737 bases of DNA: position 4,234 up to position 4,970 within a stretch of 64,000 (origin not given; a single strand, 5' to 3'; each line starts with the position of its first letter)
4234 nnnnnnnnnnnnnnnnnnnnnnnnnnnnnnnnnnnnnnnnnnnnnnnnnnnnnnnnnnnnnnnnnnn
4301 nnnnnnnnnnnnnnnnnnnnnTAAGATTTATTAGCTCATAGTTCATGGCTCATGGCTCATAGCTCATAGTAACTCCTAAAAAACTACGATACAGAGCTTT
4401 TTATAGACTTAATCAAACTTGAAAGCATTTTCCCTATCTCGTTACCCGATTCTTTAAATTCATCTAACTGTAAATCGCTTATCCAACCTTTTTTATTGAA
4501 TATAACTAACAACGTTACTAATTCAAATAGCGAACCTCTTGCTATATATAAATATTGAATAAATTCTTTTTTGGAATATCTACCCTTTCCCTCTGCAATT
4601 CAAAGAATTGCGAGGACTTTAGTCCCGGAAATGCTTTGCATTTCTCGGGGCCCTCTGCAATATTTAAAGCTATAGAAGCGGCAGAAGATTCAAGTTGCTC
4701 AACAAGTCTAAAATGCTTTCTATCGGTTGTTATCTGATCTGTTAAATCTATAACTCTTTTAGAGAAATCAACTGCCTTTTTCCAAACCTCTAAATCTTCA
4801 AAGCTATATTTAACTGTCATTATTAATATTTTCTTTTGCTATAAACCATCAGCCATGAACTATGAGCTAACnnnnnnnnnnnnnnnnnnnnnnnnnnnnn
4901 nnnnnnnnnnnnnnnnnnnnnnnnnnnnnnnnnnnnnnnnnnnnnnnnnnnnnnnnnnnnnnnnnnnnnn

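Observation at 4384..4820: Four-helix-bundle gene inactivated by a 62-bp hairpin insertion with 11-bp target-site-like duplication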

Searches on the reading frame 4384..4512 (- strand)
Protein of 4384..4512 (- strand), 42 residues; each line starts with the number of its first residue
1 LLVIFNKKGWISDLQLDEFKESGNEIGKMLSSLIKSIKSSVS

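Call 69: find_encoding_contigs(protein=window:4384-4512:-, flank=3000)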
Protein window:4384-4512:- (42 aa): no gene with exactly this product is on record in the collection.

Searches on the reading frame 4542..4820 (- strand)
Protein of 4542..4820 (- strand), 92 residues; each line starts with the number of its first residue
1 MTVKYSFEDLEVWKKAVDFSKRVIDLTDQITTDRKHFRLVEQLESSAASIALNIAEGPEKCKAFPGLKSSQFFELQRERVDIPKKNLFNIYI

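Call 21: list_cluster_members(proteins=[P0001, window:4542-4820:-, window:5154-6791:-])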
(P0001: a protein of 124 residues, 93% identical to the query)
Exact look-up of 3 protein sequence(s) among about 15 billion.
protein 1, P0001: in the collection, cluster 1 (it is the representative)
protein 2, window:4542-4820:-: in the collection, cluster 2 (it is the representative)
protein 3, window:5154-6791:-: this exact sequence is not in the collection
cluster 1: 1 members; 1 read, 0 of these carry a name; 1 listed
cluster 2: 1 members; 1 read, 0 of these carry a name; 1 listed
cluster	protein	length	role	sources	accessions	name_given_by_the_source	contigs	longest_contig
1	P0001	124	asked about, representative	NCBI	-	-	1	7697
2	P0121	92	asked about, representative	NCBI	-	-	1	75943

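Call 22: find_encoding_contigs(protein=window:4542-4820:-, flank=3000)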
Protein window:4542-4820:- (92 aa): no gene with exactly this product is on record in the collection.

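Call 74: search_protein_representatives(protein=window:4542-4820:-)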
Query: 92 residues. Proteins with E-value up to 0.001 (for the whole library): 345; up to 1e-10: 48; up to 1e-30: 0. The best 150 are listed.
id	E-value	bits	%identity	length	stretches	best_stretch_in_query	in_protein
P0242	4.4e-18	81.3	70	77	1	3-58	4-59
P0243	1.3e-16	76.6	68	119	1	3-58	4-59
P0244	8.3e-16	74.0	57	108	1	3-62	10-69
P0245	1.1e-15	73.6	63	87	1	3-59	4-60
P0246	2.2e-15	72.7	62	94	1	3-60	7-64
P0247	4.3e-15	71.7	65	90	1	5-59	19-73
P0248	7.6e-15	70.9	47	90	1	4-78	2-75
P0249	1.7e-14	69.8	58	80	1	5-62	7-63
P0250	4.4e-14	68.5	54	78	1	4-60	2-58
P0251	4.5e-14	68.5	50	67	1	4-63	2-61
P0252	5.0e-14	68.3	53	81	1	4-61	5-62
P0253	6.2e-14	68.0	60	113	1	4-60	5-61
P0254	7.0e-14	67.8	60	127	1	5-59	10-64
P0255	2.3e-13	66.2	53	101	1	3-78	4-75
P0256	4.2e-13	65.4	54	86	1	3-61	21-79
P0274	2.0e-11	60.0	48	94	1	6-72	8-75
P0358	4.0e-06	43.1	43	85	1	6-75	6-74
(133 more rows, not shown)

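Call 76: find_encoding_contigs(protein=P0274, flank=1000, max_places=2)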
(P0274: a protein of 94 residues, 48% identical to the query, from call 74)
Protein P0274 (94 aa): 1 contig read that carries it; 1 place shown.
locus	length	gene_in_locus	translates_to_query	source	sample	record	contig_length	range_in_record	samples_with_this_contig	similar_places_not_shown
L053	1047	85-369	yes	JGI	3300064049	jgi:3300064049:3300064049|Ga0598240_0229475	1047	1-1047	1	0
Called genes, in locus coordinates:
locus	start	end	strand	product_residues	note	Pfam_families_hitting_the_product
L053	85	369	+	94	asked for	PF05635:23S_rRNA_IVP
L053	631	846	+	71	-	-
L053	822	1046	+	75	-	?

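Call 77: find_encoding_contigs(protein=P0358, flank=1000, max_places=2)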
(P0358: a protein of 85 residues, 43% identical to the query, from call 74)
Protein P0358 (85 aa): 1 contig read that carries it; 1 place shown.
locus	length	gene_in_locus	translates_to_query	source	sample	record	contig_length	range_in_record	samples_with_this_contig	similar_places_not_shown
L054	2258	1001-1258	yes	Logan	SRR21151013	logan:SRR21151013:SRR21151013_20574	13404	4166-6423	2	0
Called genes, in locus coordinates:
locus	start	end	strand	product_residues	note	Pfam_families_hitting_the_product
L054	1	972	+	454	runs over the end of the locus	PF07690:MFS_1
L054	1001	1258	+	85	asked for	PF05635:23S_rRNA_IVP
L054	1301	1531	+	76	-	PF03457:HA (faint)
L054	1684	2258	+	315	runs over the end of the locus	PF13289:SIR2_2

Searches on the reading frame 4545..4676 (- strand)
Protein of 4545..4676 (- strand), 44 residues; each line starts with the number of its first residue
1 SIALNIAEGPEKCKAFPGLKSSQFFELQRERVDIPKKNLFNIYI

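Call 43: find_homologous_proteins(query=window:4545-4676:-, max_evalue=10)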
Query seq(44 aa): no candidate shares three 5-residue words with the query. No homologue found.
